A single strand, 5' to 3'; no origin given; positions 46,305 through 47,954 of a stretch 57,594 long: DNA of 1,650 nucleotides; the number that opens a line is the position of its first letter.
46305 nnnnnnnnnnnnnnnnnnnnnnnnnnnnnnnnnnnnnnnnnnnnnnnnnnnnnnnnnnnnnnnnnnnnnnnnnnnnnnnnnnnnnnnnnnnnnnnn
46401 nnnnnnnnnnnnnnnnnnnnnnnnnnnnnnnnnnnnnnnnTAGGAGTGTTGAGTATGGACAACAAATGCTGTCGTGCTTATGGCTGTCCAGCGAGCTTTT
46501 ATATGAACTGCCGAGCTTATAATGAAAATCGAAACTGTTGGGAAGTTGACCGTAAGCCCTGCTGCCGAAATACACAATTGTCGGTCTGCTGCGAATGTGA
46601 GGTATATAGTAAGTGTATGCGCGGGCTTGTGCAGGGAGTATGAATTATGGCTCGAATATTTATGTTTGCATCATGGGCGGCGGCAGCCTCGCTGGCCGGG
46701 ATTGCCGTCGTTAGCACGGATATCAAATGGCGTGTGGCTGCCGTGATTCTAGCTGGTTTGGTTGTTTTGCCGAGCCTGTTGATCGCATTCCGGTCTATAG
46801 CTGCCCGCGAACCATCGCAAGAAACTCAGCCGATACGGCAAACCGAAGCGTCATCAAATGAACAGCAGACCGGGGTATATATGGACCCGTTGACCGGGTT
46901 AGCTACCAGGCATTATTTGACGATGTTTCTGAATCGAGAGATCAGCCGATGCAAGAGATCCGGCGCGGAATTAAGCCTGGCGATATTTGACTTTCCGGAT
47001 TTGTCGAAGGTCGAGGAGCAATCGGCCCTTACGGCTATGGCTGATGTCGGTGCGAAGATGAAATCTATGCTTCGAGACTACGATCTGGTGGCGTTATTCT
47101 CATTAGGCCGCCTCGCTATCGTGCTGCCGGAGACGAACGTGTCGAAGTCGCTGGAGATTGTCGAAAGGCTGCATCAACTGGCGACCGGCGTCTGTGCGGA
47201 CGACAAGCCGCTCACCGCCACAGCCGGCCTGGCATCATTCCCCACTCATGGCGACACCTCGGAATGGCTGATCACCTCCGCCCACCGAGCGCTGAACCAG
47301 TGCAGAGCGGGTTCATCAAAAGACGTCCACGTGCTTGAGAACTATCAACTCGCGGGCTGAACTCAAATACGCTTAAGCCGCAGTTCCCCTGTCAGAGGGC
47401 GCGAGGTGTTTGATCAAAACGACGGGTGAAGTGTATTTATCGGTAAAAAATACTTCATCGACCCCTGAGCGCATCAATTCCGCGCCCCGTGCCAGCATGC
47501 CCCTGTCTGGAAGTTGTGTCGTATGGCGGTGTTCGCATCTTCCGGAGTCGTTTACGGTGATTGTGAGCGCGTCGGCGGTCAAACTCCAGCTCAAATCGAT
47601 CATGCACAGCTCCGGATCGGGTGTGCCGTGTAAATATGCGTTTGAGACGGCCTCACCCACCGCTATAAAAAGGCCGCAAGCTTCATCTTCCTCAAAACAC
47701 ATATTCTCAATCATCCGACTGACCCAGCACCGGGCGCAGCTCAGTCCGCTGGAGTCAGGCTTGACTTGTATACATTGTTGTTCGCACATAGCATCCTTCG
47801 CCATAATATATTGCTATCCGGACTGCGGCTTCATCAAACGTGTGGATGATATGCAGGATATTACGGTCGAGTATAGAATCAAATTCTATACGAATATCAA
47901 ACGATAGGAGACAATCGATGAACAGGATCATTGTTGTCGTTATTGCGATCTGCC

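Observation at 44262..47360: c-di-GMP riboswitch-gated operon: HD-GYP/GAF/GGDEF enzyme, 11-Cys miniprotein, degenerate GGDEF receptor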

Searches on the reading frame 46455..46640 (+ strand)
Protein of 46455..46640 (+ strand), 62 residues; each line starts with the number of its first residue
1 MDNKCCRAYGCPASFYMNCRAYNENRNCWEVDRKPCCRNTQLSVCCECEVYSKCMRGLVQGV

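Call 4: search_protein_families(library=pfam, proteins=[window:46455-46640:+], max_evalue=0.01)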
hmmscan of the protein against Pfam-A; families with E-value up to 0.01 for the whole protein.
window:46455-46640:+ (62 aa): 0 families

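Call 5: search_protein_families(library=ncbifam, proteins=[window:46455-46640:+], max_evalue=0.01)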
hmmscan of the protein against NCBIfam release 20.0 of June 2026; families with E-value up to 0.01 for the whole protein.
window:46455-46640:+ (62 aa): 0 families

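Call 7: find_homologous_proteins(query=window:46455-46640:+, max_evalue=0.01)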
Query window:46455-46640:+: no candidate shares three 5-residue words with the query. No homologue found.

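Call 8: search_protein_families(library=ncbifam, proteins=[window:46455-46640:+], max_evalue=10)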
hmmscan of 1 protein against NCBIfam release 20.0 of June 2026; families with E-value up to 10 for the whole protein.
window:46455-46640:+ (62 aa): 0 families

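Call 9: search_protein_families(library=pfam, proteins=[window:46455-46640:+], max_evalue=10)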
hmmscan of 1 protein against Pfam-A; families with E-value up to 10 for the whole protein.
window:46455-46640:+ (62 aa): 0 families

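Call 21: search_protein_representatives(protein=window:46455-46640:+)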
Query: 62 residues. Proteins with E-value up to 0.001 (for the whole library): 51; up to 1e-10: 1; up to 1e-30: 0. The best 51 are listed.
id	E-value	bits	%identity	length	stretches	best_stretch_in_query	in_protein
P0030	1.6e-12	63.0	54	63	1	6-53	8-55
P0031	2.8e-10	55.9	51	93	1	5-53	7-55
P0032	3.9e-10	55.5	48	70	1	8-57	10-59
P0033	4.6e-10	55.3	54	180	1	7-56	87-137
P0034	6.8e-10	54.7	54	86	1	2-53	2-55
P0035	3.4e-09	52.5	43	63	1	4-57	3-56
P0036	4.9e-09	52.0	56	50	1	1-48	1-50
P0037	1.3e-08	50.7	48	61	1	1-56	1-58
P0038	1.5e-08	50.5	43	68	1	8-56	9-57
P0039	1.5e-08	50.5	44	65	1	3-56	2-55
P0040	2.3e-08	49.9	46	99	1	9-56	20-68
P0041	4.6e-08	49.0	49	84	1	8-52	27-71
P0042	5.1e-08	48.8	52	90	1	5-52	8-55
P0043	1.7e-07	47.1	50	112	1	5-56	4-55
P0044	2.3e-07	46.8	52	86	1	4-55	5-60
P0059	1.3e-05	41.2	31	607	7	20-46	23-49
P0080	4.9e-04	36.2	44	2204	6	20-50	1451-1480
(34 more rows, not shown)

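Call 25: search_protein_families(library=ncbifam, alignment_id=A2, max_evalue=1)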
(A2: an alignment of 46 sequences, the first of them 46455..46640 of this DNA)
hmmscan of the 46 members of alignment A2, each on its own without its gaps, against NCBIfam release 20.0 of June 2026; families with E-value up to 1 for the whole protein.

A. member 1, window:46455-46640:+ (62 aa): 0 families

B. families by the number of members that match (of 46 scanned): 12 families
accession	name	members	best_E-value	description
NF045718.1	two_CW_domain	8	0.0012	two-CW domain-containing protein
NF009227.0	PRK12577.1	1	0.0067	succinate dehydrogenase/fumarate reductase iron-sulfur subunit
TIGR02605.1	CxxC_CxxC_SSSS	1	0.0082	FmdB family zinc ribbon protein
NF047374.1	CD_typeI_toxin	1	0.021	type I toxin-antitoxin system toxin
TIGR00084.2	ruvA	1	0.035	Holliday junction branch migration protein RuvA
NF033497.1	rubre_like_arch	1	0.045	rubrerythrin-like domain-containing protein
NF041761.1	PtuB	1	0.05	retron Ec78 anti-phage system effector HNH endonuclease PtuB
NF008045.0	PRK10778.1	1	0.1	RNA polymerase-binding protein DksA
NF047540.1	LIC_13241_dom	1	0.15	LIC_13241 domain-containing protein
NF011531.0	PRK14971.1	1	0.18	DNA polymerase III subunit gamma/tau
NF047727.1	4hemeCytCCctA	1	0.21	tetraheme c-type cytochrome CctA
TIGR03195.1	4hydrxCoA_B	1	0.66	4-hydroxybenzoyl-CoA reductase subunit beta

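Call 26: search_protein_families(library=pfam, alignment_id=A2, max_evalue=1)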
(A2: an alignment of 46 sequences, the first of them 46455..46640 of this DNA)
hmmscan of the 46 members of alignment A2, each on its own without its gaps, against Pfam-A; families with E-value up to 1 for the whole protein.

A. member 1, window:46455-46640:+ (62 aa): 0 families

B. families by the number of members that match (of 46 scanned): 10 families
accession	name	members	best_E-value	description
PF08790.17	zf-LYAR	1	0.0019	LYAR-type C2HC zinc finger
PF23458.2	DUF7130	1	0.0057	Domain of unknown function (DUF7130)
PF08587.17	UBA_2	1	0.021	Ubiquitin associated domain (UBA)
PF14866.13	Scorpion_toxin_alpha-beta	1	0.061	Long chain scorpion toxin, cysteine-stabilized alpha/beta domain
PF17183.9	Get5_C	1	0.1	Get5, C-terminal domain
PF01927.22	Mut7-C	1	0.11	Mut7-C RNAse domain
PF18039.7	UBA_6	1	0.2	UBA-like domain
PF15903.10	PL48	1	0.27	Filopodia upregulated, FAM65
PF13894.12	zf-C2H2_4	1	0.32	C2H2-type zinc finger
PF05187.19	Fer4_ETF_QO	1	0.45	Electron transfer flavoprotein-ubiquinone oxidoreductase, 4Fe-4S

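Call 27: search_solved_structures(query=A2, max_evalue=10)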
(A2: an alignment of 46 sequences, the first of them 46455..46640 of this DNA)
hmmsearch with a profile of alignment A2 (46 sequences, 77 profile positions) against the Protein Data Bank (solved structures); distinct sequences matched with E-value up to 10: 1.
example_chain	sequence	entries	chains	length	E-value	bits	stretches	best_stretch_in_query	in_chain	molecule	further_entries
5mqi_A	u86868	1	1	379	1.9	11.8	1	7-39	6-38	Protein timeless homolog,Protein timeless homolog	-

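Call 60: predict_structure(alignment_id=A6)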
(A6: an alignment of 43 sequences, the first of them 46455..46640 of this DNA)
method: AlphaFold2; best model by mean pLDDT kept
length: 62 residues; sequences in the alignment: 43
mean_pLDDT: 83.3   pTM: 0.64
mean pLDDT of the five models: 83.3, 83.0, 81.0, 81.0, 65.6
residues with pLDDT >= 90: 9; 70-90: 46; 50-70: 6; < 50: 1
segments of 3 or more residues with pLDDT < 50: none
pLDDT, mean of each block of 10 residues (from residue 1): 77 85 90 87 89 78 51
secondary structure, 60 per line:
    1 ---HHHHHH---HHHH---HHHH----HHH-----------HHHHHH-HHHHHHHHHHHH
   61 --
elements in order: H4-9 H13-16 H20-23 H42-47 H49-60

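Call 64: fold_search(model_id=the predicted structure, library=pdb)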
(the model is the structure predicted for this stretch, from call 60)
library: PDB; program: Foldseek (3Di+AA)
matches with E <= 10: 0; with E <= 0.001: 0
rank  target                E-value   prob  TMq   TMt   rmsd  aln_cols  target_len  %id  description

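Call 70: find_homologous_proteins(query=A6, max_evalue=0.001)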
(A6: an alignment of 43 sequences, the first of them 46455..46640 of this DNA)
Query A6 (43 sequences) (62 aa, profile of the alignment): 48 proteins with E <= 0.001 among 102 candidates.
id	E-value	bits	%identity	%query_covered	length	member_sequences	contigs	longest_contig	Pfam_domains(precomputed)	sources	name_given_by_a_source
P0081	9.0e-21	91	44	98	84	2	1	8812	-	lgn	-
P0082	1.3e-19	88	48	84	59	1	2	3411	-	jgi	jgi:hypothetical protein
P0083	1.6e-19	87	53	76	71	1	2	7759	-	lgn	-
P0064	4.4e-19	86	36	81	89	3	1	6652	-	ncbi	-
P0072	6.2e-18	82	41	79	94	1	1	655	-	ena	-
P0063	4.8e-16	76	42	77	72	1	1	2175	-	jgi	jgi:hypothetical protein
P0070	5.6e-16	76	39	82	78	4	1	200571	-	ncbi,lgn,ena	-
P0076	1.3e-15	75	46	66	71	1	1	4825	-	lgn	-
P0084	1.5e-15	75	41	66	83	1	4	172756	-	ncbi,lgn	-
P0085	1.5e-15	75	49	85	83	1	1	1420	-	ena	-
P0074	8.3e-15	72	37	82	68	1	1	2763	-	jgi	jgi:hypothetical protein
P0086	1.4e-14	72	37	82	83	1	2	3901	-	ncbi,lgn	-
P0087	1.5e-14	72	35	82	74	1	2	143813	-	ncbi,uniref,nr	ncbi:MAG: hypothetical protein A2W01_05860 [Candidatus Solincola sediminis]|uniref:Uncharacterized p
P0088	2.2e-14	71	35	82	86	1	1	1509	-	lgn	-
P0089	2.9e-14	71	35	84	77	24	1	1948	-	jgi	-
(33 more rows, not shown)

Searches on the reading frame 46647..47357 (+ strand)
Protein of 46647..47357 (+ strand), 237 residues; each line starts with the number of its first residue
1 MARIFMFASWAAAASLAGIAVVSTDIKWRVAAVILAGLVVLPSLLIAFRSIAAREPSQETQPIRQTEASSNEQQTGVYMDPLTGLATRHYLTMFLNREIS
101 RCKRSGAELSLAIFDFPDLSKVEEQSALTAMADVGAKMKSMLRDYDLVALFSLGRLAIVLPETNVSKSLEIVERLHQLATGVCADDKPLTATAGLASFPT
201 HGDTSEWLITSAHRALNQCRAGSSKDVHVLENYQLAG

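Call 4: search_protein_families(library=pfam, proteins=[window:46647-47357:+], max_evalue=0.01)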
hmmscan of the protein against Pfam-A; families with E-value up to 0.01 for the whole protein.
window:46647-47357:+ (237 aa): 1 family
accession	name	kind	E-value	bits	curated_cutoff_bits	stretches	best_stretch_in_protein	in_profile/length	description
PF00990.26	GGDEF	-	4.2e-15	56.3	23.8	1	78-221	2-156/161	Diguanylate cyclase, GGDEF domain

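Call 5: search_protein_families(library=ncbifam, proteins=[window:46647-47357:+], max_evalue=0.01)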
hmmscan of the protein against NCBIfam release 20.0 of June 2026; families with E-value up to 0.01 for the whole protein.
window:46647-47357:+ (237 aa): 14 families
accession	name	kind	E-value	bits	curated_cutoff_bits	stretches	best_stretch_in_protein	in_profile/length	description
NF038266.1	diguan_SiaD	equivalog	7.6e-15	55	290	1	77-219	94-244/252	biofilm regulation diguanylate cyclase SiaD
TIGR00254.1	GGDEF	domain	1.6e-13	50.7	37.4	1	78-226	6-163/168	diguanylate cyclase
NF007135.0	PRK09581.1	equivalog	5.8e-12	45.1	474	1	78-222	293-447/457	PleD family two-component system response regulator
NF047654.1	DiguCycDgcRLepto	equivalog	3.5e-11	42.6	500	1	77-182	133-242/295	diguanylate cyclase DgcR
NF008467.0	PRK11359.1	equivalog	3.3e-09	35.3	857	1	71-223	370-524/800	oxygen-sensing cyclic-di-GMP phosphodiesterase DosP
NF007380.0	PRK09894.1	equivalog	8.2e-08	31.9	256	1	74-220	126-277/296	diguanylate cyclase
NF045673.1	c-di-GMPRcptLapD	equivalog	3.3e-07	29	1020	1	69-233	228-401/647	cyclic di-GMP receptor LapD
NF050064.1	BlResRespRegCbrR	equivalog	2.1e-06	26.9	600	1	78-227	255-411/415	bile resistance response regulator CbrR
NF041606.1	dguan_cyc_DgcA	equivalog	5.8e-06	25.5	370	1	80-223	181-332/340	diguanylate cyclase DgcA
NF051473.1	DigCycDgcsShew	equivalog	1.3e-05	24.8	400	1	77-221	135-282/291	diguanylate cyclase DgcS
NF007599.0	PRK10245.1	equivalog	5.6e-05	21.8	402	1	16-220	160-360/371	diguanylate cyclase AdrA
NF007474.0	PRK10060.1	equivalog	0.0033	15.7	782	1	79-228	239-393/663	cyclic di-GMP phosphodiesterase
NF007423.1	PRK09966.1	equivalog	0.0048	15.8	325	1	76-215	238-385/390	diguanylate cyclase DgcN/YfiN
NF045675.1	PhdiestaseDibA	equivalog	0.008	14.6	980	0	67-221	193-355/623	phosphodiesterase DibA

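Call 12: find_homologous_proteins(query=window:46647-47357:+, max_evalue=0.001)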
Query window:46647-47357:+ (237 aa): 29 proteins with E <= 0.001 among 6747 candidates.
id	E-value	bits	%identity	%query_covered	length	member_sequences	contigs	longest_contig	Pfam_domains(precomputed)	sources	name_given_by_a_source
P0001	1.6e-146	503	100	100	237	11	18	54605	PF00990.27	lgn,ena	-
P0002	2.0e-65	238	50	100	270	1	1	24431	PF00990.27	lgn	-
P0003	1.6e-62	229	47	100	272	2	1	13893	PF00990.27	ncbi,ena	-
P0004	7.9e-47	178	47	81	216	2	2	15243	PF00990.27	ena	-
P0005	2.0e-8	52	33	60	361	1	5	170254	PF00990.27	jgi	jgi:diguanylate cyclase (GGDEF)-like protein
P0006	2.8e-8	52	30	51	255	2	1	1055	PF00990.27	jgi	jgi:diguanylate cyclase (GGDEF)-like protein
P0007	3.0e-8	52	34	60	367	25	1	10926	PF00990.27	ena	-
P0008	1.6e-7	49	31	53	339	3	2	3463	PF13185.13,PF13492.13,PF00990.27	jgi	-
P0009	2.6e-7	48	31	56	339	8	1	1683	PF13185.13,PF13492.13,PF00990.27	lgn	-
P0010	4.7e-7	48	28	63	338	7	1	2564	PF13185.13,PF13492.13,PF00990.27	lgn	-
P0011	6.4e-7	47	31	54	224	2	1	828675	PF00990.27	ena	-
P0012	1.2e-6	46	30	56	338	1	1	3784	PF00990.27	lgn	-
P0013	1.9e-6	46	30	54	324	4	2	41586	PF13492.13,PF00990.27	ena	-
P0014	2.1e-6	46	29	61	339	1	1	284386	PF13185.13,PF13492.13,PF00990.27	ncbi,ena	-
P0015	2.3e-6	45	30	54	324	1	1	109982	PF13492.13,PF00990.27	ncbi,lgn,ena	-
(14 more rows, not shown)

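Call 14: find_encoding_contigs(protein=P0002, flank=8000, max_places=3)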
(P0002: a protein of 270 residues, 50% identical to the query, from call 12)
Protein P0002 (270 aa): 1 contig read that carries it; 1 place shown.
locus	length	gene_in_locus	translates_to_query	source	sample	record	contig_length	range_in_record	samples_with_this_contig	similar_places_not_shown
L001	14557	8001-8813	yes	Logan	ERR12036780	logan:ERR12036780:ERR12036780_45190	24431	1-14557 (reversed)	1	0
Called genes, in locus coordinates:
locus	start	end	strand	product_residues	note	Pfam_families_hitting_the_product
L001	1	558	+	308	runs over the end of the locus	PF00294:PfkB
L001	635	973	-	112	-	-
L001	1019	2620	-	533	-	-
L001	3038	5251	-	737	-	PF17210:SdrD_B (weak), PF13620:CarboxypepD_reg, PF13715:CarbopepD_reg_2, PF07715:Plug (faint), PF00593:TonB_dep_Rec_b-barrel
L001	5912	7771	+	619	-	PF01966:HD, PF13487:HD_5, PF01590:GAF, PF13185:GAF_2, PF13492:GAF_3 (weak), PF00990:GGDEF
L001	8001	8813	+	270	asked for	PF00990:GGDEF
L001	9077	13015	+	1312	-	PF01510:Amidase_2, PF13620:CarboxypepD_reg, PF13715:CarbopepD_reg_2, PF00041:fn3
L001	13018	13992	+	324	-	-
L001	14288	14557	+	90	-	?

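Call 15: find_encoding_contigs(protein=P0003, flank=8000, max_places=3)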
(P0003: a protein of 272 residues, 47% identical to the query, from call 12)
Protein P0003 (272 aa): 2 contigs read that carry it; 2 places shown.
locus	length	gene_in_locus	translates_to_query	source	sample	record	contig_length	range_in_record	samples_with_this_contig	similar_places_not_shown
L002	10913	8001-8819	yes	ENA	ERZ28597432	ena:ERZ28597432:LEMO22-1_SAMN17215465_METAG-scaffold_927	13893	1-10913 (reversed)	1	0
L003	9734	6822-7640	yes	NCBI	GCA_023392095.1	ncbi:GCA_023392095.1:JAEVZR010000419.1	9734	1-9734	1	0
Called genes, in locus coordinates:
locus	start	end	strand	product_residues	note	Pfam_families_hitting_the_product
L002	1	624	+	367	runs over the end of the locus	PF01408:GFO_IDH_MocA, PF03447:NAD_binding_3 (weak), PF22725:GFO_IDH_MocA_C3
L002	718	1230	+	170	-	PF00571:CBS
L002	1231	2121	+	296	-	PF00294:PfkB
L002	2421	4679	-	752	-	PF13620:CarboxypepD_reg, PF13715:CarbopepD_reg_2, PF07715:Plug (weak), PF00593:TonB_dep_Rec_b-barrel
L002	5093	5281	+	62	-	-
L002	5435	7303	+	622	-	PF13487:HD_5, PF01966:HD, PF01590:GAF, PF13185:GAF_2, PF13492:GAF_3, PF00990:GGDEF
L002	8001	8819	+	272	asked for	PF00990:GGDEF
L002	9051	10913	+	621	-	?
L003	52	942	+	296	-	PF00294:PfkB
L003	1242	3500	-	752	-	PF13620:CarboxypepD_reg, PF13715:CarbopepD_reg_2, PF07715:Plug (weak), PF00593:TonB_dep_Rec_b-barrel, PF14905:OMP_b-brl_3 (weak)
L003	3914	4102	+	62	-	-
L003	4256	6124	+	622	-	PF13487:HD_5, PF01966:HD, PF01590:GAF, PF13185:GAF_2, PF13492:GAF_3, PF00990:GGDEF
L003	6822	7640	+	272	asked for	PF00990:GGDEF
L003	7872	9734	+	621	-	?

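Call 16: find_encoding_contigs(protein=P0004, flank=8000, max_places=3)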
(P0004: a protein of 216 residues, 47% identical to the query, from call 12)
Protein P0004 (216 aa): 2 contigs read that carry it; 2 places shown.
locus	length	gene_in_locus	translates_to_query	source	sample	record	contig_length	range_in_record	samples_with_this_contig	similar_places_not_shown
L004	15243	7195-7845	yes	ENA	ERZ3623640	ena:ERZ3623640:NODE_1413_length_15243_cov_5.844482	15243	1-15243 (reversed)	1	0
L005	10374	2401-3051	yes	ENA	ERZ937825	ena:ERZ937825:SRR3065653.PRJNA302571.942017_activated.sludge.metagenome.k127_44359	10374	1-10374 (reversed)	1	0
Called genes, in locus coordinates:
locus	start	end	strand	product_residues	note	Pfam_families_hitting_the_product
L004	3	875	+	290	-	?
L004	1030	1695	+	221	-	-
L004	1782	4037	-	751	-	PF13620:CarboxypepD_reg, PF13715:CarbopepD_reg_2, PF07715:Plug (weak), PF00593:TonB_dep_Rec_b-barrel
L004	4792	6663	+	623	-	PF13487:HD_5, PF01966:HD, PF01590:GAF, PF13185:GAF_2, PF13492:GAF_3, PF00990:GGDEF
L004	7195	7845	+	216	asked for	PF00990:GGDEF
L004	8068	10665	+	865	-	PF01510:Amidase_2, PF16158:N_BRCA1_IG (weak), PF13620:CarboxypepD_reg, PF13715:CarbopepD_reg_2, PF00041:fn3 (weak)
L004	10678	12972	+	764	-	-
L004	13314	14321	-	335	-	PF01817:CM_2, PF00800:PDT, PF01842:ACT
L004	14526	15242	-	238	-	?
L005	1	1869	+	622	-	?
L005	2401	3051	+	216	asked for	PF00990:GGDEF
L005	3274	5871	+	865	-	PF01510:Amidase_2, PF16158:N_BRCA1_IG (weak), PF13620:CarboxypepD_reg, PF13715:CarbopepD_reg_2, PF00041:fn3 (weak)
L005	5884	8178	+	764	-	-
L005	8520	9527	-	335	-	PF01817:CM_2, PF00800:PDT, PF01842:ACT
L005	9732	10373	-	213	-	?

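Call 68: find_encoding_contigs(protein=P0001, flank=4000, max_places=8)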
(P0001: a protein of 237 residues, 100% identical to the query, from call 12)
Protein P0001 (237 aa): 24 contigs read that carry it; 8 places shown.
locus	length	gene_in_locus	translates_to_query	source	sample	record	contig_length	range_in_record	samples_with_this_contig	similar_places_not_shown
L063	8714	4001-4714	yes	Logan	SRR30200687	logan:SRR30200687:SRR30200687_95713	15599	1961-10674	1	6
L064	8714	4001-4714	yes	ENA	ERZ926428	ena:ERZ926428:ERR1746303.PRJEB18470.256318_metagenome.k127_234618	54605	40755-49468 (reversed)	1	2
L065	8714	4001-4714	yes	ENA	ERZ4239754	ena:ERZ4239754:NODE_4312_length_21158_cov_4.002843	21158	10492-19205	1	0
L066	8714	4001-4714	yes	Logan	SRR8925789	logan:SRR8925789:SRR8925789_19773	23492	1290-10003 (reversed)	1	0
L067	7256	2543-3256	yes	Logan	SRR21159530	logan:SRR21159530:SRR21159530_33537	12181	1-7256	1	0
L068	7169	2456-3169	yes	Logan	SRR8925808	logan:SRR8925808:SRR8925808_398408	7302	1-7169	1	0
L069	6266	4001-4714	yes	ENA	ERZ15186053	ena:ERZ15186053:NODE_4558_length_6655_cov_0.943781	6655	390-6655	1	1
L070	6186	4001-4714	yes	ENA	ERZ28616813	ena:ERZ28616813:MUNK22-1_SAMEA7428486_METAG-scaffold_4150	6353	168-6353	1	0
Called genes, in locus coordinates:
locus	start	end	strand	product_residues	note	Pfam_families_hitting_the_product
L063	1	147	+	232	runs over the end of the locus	PF01219:DAGK_prokar, PF01569:PAP2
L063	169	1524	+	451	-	PF01595:CNNM, PF00571:CBS (weak), PF03471:CorC_HlyC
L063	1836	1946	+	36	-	-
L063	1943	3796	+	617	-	PF13487:HD_5, PF01966:HD, PF08668:HDOD (faint), PF01590:GAF, PF13185:GAF_2, PF00990:GGDEF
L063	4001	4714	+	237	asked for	PF00990:GGDEF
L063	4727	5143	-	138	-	PF13581:HATPase_c_2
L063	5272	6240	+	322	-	PF00532:Peripla_BP_1 (weak), PF13407:Peripla_BP_4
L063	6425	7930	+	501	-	PF00005:ABC_tran, PF13304:AAA_21 (faint), PF00005:ABC_tran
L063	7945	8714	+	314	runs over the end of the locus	PF02653:BPD_transp_2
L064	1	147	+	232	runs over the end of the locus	PF01219:DAGK_prokar, PF01569:PAP2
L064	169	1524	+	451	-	PF01595:CNNM, PF00571:CBS (weak), PF03471:CorC_HlyC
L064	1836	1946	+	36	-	-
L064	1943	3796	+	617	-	PF13487:HD_5, PF01966:HD, PF08668:HDOD (faint), PF01590:GAF, PF13185:GAF_2, PF00990:GGDEF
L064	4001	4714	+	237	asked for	PF00990:GGDEF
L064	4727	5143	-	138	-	PF13581:HATPase_c_2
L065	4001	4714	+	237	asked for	PF00990:GGDEF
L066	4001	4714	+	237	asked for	PF00990:GGDEF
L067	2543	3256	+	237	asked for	PF00990:GGDEF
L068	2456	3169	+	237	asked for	PF00990:GGDEF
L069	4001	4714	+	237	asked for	PF00990:GGDEF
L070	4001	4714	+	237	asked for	PF00990:GGDEF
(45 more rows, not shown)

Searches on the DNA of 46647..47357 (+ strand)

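Call 17: search_rna_families(sources=[L001, L002, L003, L004, L005], threshold=gathering)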
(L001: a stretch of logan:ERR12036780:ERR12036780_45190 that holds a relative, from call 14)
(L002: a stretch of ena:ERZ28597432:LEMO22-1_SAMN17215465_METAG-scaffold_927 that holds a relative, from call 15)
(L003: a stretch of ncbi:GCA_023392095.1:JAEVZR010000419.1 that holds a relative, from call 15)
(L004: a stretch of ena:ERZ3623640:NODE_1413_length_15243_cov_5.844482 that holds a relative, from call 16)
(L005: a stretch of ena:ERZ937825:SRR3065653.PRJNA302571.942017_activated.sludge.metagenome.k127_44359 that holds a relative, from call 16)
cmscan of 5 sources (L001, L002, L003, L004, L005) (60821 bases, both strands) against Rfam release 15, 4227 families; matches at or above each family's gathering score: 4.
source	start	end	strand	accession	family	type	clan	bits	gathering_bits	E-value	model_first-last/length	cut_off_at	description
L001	5460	5552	+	RF01051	c-di-GMP-I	Cis-reg; riboswitch;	CL00126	66.4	35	8.3e-11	1-87/87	no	c-di-GMP-I riboswitch aptamer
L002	4849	4984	+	RF01051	c-di-GMP-I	Cis-reg; riboswitch;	CL00126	65.8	35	1.1e-10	1-87/87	no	c-di-GMP-I riboswitch aptamer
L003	3670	3805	+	RF01051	c-di-GMP-I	Cis-reg; riboswitch;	CL00126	65.8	35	1.1e-10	1-87/87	no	c-di-GMP-I riboswitch aptamer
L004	4205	4338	+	RF01051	c-di-GMP-I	Cis-reg; riboswitch;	CL00126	64.3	35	2.7e-10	1-87/87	no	c-di-GMP-I riboswitch aptamer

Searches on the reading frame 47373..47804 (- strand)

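Call 4: search_protein_families(library=pfam, proteins=[window:47373-47804:-], max_evalue=0.01)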
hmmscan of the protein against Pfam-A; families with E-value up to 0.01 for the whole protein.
window:47373-47804:- (143 aa): 1 family
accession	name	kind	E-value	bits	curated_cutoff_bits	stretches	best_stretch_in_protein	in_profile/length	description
PF13581.12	HATPase_c_2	-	1.3e-08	35.3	27.4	1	24-120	11-114/127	Histidine kinase-like ATPase domain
